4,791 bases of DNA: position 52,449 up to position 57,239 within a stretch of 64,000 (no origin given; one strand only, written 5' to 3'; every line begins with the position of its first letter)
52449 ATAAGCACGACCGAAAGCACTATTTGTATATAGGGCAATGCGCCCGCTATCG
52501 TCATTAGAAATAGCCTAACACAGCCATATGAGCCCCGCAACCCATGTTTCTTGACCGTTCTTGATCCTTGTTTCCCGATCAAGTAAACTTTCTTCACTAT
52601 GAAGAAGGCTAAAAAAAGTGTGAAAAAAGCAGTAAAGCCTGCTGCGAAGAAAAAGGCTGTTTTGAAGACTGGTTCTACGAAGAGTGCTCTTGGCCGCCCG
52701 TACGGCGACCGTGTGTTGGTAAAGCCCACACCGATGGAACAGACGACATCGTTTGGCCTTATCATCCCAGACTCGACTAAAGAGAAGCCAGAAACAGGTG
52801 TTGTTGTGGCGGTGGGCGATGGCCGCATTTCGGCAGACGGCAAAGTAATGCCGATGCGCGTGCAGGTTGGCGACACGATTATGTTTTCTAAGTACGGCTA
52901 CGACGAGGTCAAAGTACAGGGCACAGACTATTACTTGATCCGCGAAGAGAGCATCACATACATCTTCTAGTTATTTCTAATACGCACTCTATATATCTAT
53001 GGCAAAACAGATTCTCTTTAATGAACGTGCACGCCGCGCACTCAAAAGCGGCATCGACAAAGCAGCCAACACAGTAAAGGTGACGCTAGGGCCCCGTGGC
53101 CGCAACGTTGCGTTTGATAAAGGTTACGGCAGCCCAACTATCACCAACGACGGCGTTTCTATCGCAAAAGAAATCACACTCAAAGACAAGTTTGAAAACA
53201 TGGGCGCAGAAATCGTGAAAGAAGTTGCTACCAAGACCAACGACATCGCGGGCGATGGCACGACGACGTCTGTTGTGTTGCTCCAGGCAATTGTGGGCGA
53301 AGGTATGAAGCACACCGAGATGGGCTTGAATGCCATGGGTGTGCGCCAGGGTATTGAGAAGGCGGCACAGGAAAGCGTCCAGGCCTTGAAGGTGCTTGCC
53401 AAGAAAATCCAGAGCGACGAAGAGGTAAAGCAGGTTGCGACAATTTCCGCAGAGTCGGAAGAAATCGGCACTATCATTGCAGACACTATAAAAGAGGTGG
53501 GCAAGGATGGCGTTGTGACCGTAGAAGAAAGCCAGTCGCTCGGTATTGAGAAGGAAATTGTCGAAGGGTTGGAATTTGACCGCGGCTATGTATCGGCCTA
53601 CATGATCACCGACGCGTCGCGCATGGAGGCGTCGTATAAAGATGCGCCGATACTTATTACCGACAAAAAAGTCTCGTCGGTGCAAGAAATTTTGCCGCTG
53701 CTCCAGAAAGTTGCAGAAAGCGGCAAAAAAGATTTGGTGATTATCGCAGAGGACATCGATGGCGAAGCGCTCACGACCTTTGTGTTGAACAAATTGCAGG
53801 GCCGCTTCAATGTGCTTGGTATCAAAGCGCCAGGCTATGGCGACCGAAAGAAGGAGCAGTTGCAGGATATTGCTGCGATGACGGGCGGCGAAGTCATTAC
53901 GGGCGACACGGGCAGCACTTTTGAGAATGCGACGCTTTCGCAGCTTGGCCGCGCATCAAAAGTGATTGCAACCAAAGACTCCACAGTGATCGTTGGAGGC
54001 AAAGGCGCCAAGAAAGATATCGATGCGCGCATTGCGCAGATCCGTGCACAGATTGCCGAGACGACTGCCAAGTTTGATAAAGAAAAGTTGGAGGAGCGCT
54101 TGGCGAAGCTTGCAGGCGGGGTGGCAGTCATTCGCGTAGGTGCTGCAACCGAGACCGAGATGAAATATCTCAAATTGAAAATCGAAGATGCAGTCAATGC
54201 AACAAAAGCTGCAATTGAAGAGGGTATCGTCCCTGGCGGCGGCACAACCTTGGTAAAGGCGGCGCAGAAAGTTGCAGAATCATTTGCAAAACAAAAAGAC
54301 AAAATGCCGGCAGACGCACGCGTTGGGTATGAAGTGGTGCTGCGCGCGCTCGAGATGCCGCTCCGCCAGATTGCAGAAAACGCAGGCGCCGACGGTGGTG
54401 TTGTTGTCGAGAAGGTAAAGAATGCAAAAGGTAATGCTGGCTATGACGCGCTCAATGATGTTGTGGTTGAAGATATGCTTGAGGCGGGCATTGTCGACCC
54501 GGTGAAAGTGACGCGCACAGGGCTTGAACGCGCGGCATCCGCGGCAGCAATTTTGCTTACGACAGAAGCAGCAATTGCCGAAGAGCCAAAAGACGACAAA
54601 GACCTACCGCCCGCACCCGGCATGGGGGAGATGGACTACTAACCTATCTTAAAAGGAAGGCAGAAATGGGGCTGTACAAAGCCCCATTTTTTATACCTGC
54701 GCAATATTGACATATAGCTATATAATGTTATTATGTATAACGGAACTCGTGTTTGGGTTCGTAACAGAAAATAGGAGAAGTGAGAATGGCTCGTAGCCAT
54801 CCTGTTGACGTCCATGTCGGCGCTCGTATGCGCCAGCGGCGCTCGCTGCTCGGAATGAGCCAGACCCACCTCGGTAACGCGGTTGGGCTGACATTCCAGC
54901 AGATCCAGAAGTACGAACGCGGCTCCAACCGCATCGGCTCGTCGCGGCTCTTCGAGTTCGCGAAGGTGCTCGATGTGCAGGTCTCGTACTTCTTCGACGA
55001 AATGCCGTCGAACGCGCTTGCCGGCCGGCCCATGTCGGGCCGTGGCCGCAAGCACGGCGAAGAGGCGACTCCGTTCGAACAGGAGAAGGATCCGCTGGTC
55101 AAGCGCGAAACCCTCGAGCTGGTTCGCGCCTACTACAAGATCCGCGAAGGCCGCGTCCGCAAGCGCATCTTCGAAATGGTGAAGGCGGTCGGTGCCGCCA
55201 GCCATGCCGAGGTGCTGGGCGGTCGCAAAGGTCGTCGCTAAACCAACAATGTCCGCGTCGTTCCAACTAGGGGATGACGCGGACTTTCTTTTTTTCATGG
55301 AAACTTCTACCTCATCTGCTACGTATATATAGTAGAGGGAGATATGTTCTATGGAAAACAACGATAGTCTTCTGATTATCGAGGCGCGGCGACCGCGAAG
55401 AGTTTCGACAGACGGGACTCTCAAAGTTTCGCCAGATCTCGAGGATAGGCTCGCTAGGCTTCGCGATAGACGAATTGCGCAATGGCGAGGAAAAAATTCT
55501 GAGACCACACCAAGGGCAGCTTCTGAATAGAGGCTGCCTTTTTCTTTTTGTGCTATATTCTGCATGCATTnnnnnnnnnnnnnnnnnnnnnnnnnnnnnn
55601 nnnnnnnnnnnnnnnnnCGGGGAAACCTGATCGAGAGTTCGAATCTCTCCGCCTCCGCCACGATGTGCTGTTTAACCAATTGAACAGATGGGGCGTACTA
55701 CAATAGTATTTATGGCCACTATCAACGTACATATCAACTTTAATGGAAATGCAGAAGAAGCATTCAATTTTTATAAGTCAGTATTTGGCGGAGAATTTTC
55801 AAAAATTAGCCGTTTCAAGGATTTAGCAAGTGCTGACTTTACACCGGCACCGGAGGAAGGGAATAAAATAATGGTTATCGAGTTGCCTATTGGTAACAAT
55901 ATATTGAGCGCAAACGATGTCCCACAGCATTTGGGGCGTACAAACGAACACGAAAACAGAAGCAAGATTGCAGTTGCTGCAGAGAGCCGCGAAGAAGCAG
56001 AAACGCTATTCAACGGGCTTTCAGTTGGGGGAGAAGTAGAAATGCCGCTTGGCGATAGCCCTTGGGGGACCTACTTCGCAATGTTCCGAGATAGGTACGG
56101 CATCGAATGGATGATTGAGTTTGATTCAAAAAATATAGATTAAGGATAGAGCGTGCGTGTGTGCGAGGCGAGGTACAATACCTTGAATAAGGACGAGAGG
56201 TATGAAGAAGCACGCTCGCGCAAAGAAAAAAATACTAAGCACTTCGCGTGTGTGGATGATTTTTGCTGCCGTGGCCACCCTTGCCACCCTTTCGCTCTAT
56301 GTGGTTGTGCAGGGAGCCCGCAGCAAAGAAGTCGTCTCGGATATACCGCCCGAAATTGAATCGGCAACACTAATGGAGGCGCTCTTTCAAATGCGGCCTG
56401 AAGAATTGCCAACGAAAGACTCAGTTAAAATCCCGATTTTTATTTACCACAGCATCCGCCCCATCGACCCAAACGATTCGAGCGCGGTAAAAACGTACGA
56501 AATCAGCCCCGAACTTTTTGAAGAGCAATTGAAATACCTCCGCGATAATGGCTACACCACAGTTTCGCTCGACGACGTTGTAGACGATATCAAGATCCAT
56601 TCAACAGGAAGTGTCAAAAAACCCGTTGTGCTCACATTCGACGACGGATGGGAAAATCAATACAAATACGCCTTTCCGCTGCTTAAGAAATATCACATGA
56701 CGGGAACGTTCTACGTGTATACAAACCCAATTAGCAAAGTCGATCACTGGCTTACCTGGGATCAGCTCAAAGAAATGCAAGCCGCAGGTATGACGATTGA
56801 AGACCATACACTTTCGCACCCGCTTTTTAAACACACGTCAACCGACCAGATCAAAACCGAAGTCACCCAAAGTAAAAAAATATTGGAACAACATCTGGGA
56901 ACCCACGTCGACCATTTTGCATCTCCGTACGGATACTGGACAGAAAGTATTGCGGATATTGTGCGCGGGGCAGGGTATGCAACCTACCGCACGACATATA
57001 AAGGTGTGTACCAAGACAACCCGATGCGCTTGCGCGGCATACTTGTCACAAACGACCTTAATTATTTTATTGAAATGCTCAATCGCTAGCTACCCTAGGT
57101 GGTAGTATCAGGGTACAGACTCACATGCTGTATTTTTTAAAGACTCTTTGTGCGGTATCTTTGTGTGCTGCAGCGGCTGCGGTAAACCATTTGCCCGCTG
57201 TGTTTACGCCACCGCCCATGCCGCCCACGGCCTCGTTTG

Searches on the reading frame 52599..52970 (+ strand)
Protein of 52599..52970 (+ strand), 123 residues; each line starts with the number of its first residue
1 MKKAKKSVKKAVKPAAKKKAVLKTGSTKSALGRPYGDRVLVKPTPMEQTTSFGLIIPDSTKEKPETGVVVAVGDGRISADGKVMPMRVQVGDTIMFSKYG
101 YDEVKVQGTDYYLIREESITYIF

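Call 7: search_protein_families(library=pfam, proteins=[window:52599-52970:+])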
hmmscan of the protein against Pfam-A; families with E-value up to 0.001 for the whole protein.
window:52599-52970:+ (123 aa): 1 family
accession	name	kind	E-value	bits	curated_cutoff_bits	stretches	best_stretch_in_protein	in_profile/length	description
PF00166.26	Cpn10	-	1.4e-26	92.8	21.1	1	33-120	3-90/93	Chaperonin 10 Kd subunit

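Call 15: find_homologous_proteins(query=window:52599-52970:+, max_evalue=1e-10)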
Query window:52599-52970:+ (123 aa): 2215 proteins with E <= 1e-10 among 2297 candidates; the best 120 are listed.
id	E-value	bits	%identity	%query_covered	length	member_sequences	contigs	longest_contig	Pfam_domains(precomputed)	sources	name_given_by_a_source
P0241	1.0e-71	256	100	100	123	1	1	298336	PF00166.27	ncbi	-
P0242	1.6e-48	181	76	84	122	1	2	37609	PF00166.27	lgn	-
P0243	1.7e-48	181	82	77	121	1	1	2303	PF00166.27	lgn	-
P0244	2.1e-47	178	80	78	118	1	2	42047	PF00166.27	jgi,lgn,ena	-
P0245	1.4e-46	175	70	89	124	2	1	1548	PF00166.27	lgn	-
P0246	3.3e-46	174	72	80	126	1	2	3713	PF00166.27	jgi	jgi:chaperonin GroES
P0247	4.0e-46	174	72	93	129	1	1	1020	PF00166.27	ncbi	-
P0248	5.3e-46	173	75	78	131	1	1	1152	PF00166.27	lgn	-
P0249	6.8e-46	173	74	77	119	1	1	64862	PF00166.27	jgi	jgi:chaperonin GroES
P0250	7.9e-46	173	77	80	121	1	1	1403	PF00166.27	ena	-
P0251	1.1e-45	172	76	76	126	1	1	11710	PF00166.27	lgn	-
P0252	1.2e-45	172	75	78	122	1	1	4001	PF00166.27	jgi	jgi:chaperonin GroES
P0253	1.4e-45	172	74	77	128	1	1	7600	PF00166.27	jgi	jgi:chaperonin GroES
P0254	1.5e-45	172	71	82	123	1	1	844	PF00166.27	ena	-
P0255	1.6e-45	172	71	91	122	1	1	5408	PF00166.27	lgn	-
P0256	2.0e-45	171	68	86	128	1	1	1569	PF00166.27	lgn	-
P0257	2.3e-45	171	76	76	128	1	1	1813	PF00166.27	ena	-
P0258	2.3e-45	171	73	77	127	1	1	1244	PF00166.27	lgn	-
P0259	4.4e-45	170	74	78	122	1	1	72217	PF00166.27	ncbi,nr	ncbi:co-chaperone GroES [Patescibacteria group bacterium]|nr:co-chaperone GroES [Patescibacteria gro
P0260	5.9e-45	170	77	80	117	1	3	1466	PF00166.27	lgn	-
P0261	1.5e-44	169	75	78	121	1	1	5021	PF00166.27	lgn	-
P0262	1.7e-44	168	77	78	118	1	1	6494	PF00166.27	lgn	-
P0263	2.6e-44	168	76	80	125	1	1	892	PF00166.27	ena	-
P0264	8.9e-44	166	75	77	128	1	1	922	PF00166.27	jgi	jgi:chaperonin GroES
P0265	1.3e-43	165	72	78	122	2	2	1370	PF00166.27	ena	-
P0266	1.5e-43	165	71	85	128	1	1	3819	PF00166.27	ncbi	-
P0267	1.7e-43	165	72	82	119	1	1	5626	PF00166.27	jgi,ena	-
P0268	2.2e-43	165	69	77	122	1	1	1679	PF00166.27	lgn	-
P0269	2.4e-43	165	67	89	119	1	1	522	PF00166.27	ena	-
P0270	2.5e-43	165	71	77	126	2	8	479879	PF00166.27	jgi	jgi:chaperonin GroES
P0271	2.7e-43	164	74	77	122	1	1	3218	PF00166.27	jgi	jgi:chaperonin GroES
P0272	3.2e-43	164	73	78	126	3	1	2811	PF00166.27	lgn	-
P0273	3.5e-43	164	71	77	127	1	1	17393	PF00166.27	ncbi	-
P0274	3.9e-43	164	71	78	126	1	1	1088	PF00166.27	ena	-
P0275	5.1e-43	164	72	79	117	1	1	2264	PF00166.27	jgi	jgi:chaperonin GroES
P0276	7.2e-43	163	71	80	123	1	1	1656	PF00166.27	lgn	-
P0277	8.3e-43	163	73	78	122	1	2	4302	PF00166.27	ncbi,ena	-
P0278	9.3e-43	163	74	78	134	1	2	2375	PF00166.27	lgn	-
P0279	1.4e-42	162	66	90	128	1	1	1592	PF00166.27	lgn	-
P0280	1.7e-42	162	75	78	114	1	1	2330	PF00166.27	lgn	-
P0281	2.0e-42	162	74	79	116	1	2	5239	PF00166.27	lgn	-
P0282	2.1e-42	162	75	81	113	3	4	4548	PF00166.27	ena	-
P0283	2.3e-42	161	75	78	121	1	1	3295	PF00166.27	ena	-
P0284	2.4e-42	161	71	78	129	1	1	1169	PF00166.27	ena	-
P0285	2.4e-42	161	73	78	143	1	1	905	PF00166.27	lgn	-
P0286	2.5e-42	161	68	81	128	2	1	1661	PF00166.27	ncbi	-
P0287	3.9e-42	161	74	78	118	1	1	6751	PF00166.27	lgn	-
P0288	4.4e-42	161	69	78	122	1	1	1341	PF00166.27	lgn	-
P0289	4.6e-42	161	67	80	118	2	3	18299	PF00166.27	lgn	-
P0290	4.7e-42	160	76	76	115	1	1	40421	PF00166.27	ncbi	-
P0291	5.0e-42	160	69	81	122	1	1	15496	PF00166.27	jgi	jgi:chaperonin GroES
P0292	7.1e-42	160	72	76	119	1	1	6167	PF00166.27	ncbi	ncbi:MAG: co-chaperone GroES [Patescibacteria group bacterium]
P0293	8.4e-42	160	75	76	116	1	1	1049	PF00166.27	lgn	-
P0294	1.3e-41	159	66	94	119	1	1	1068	PF00166.27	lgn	-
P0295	1.3e-41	159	70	78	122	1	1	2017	PF00166.27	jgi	jgi:chaperonin GroES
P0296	1.6e-41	159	71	81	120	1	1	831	PF00166.27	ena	-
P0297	1.7e-41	159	71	79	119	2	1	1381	PF00166.27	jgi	jgi:chaperonin GroES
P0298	1.8e-41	159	71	78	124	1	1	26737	PF00166.27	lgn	-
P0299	1.9e-41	159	72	76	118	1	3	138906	PF00166.27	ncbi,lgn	-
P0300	2.3e-41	158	73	78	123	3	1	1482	PF00166.27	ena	-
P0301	2.9e-41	158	68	81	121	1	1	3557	PF00166.27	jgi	jgi:chaperonin GroES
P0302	2.9e-41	158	73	79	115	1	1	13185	PF00166.27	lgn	-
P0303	3.0e-41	158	71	77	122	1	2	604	PF00166.27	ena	-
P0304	3.4e-41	158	68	85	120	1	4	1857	PF00166.27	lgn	-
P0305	3.4e-41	158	73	78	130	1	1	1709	PF00166.27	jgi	jgi:chaperonin GroES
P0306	3.5e-41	158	66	79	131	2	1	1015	PF00166.27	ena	-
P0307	4.3e-41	157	69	87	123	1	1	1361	PF00166.27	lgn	-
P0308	4.7e-41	157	69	77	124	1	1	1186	PF00166.27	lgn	-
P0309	4.8e-41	157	72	77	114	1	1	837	PF00166.27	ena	-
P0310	5.8e-41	157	69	78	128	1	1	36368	PF00166.27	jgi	jgi:chaperonin GroES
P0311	7.0e-41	157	69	78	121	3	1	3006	PF00166.27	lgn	-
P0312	7.5e-41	157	67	77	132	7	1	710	PF00166.27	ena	-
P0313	8.3e-41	156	74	79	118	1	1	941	PF00166.27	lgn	-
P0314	8.6e-41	156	72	81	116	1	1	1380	PF00166.27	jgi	jgi:chaperonin GroES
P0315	9.2e-41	156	69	77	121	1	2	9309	PF00166.27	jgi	jgi:chaperonin GroES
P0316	2.2e-40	155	71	77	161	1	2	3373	PF00166.27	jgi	jgi:chaperonin GroES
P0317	2.2e-40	155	65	85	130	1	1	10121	PF00166.27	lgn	-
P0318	2.6e-40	155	69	80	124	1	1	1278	PF00166.27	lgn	-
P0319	2.9e-40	155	64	97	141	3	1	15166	PF00166.27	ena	-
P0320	3.1e-40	155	69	78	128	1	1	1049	PF00166.27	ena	-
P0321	3.2e-40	155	71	78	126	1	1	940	PF00166.27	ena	-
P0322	3.6e-40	154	76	77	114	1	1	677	PF00166.27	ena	-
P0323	4.5e-40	154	73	78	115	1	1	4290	PF00166.27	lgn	-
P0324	4.7e-40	154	69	87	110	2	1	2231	PF00166.27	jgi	jgi:chaperonin GroES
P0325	5.0e-40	154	69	78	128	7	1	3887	PF00166.27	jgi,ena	-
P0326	6.1e-40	154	72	78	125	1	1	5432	PF00166.27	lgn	-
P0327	6.2e-40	154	67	76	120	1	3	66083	PF00166.27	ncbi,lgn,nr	ncbi:co-chaperone GroES [Patescibacteria group bacterium]|nr:co-chaperone GroES [Patescibacteria gro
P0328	6.4e-40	154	67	86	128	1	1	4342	PF00166.27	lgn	-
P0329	7.6e-40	153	73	76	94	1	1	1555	PF00166.27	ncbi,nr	ncbi:MAG TPA: co-chaperone GroES [Candidatus Paceibacterota bacterium]|nr:co-chaperone GroES [Candid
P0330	8.0e-40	153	71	77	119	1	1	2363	PF00166.27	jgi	-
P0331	9.0e-40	153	72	77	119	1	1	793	PF00166.27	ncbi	-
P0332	9.2e-40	153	71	78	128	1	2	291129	PF00166.27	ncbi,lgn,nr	ncbi:MAG TPA: co-chaperone GroES [Candidatus Paceibacterota bacterium]|nr:co-chaperone GroES [Candid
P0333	9.4e-40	153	70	76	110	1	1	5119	PF00166.27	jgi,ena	-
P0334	1.1e-39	153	71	82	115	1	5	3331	PF00166.27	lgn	-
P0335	1.1e-39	153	71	78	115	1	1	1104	PF00166.27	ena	-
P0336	1.2e-39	153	66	77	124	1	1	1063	PF00166.27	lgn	-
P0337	1.2e-39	153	69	78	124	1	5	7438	PF00166.27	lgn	-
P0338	1.2e-39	153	73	80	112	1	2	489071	PF00166.27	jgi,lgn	jgi:chaperonin GroES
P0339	1.5e-39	152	69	80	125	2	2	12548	PF00166.27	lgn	-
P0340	1.5e-39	152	67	84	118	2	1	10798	PF00166.27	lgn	-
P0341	1.5e-39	152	69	78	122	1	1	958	PF00166.27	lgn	-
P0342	1.5e-39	152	69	76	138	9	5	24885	PF00166.27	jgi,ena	jgi:chaperonin GroES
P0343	1.6e-39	152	70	79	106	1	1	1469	PF00166.27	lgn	-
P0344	1.8e-39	152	69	77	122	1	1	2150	PF00166.27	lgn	-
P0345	2.2e-39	152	67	80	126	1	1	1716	PF00166.27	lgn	-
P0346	2.5e-39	152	63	89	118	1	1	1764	PF00166.27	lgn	-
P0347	2.6e-39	152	63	86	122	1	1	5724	PF00166.27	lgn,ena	-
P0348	2.6e-39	152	69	76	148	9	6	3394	PF00166.27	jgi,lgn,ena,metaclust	metaclust:\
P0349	3.4e-39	151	61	86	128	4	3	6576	PF00166.27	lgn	-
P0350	3.5e-39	151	68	80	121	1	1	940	PF00166.27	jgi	jgi:chaperonin GroES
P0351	3.6e-39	151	59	100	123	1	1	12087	PF00166.27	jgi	jgi:chaperonin GroES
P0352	4.2e-39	151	65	80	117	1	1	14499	PF00166.27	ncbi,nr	ncbi:co-chaperone GroES [Candidatus Parcubacteria bacterium]|nr:co-chaperone GroES [Candidatus Parcu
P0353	5.3e-39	151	70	80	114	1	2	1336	PF00166.27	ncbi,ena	-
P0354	5.4e-39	151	71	77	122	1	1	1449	PF00166.27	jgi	jgi:chaperonin GroES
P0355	5.7e-39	151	69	80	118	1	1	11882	PF00166.27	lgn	-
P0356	5.8e-39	151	64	78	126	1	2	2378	PF00166.27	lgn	-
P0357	6.0e-39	150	69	78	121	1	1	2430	PF00166.27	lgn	-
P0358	6.8e-39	150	72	77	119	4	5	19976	PF00166.27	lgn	-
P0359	7.4e-39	150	62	100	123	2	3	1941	PF00166.27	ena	-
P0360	7.5e-39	150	67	78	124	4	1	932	PF00166.27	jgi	jgi:chaperonin GroES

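Call 48: search_solved_structures(query=window:52599-52970:+, max_evalue=0.00001)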
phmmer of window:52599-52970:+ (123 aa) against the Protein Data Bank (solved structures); distinct sequences matched with E-value up to 0.00001: 18.
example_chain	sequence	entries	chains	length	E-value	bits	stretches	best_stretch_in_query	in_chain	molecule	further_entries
7ekq_Q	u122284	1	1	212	6.7e-29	103.5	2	33-120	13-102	Chaperonin 23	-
7ekq_R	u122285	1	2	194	2.4e-26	95.3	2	25-119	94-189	Cpn20 co-chaperonin subunit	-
8wuc_a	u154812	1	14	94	4.7e-22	81.5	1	33-120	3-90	Co-chaperonin GroES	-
4v4o_O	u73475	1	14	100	1.4e-21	79.9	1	32-119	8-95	cpn10(GroES)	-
1wnr_A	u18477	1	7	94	2.3e-21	79.2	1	33-119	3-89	10 kDa chaperonin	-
1hx5_A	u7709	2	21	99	5.9e-21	77.9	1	33-117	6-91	10 KDA CHAPERONIN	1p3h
8wuw_a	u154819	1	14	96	1.8e-19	73.1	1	33-120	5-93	Co-chaperonin GroES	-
8wux_a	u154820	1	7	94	2.7e-19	72.6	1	33-120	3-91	Co-chaperonin GroES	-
1lep_A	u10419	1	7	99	5e-18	68.5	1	33-117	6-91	CHAPERONIN-10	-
3nx6_A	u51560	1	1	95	6e-16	61.8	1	33-120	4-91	10kDa chaperonin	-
13kk_F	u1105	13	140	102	6.8e-13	52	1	34-119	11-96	10 kDa heat shock protein, mitochondrial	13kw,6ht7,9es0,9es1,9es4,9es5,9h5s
6mrc_V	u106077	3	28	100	6.9e-13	51.9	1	34-119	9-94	10 kDa heat shock protein, mitochondrial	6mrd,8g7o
8g7n_O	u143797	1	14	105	7.2e-13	51.9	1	34-119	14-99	10 kDa heat shock protein, mitochondrial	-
4pj1_O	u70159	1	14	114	9.7e-13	51.5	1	34-119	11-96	10 kDa heat shock protein, mitochondrial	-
8bm0_W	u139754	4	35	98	1.3e-12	51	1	33-119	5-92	Co-chaperonin GroES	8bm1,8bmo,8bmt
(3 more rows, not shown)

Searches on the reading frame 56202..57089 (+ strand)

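Call 52: search_protein_families(library=pfam, proteins=[window:56202-57089:+], max_evalue=0.001)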
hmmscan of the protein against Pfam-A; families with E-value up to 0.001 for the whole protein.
window:56202-57089:+ (295 aa): 2 families
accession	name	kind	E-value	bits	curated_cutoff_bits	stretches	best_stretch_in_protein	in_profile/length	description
PF01522.26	Polysacc_deac_1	-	7.7e-30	103.8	23.1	1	139-260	6-122/124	Polysaccharide deacetylase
PF03065.20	Glyco_hydro_57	-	0.00029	20.7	21.2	0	164-265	73-172/291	Glycosyl hydrolase family 57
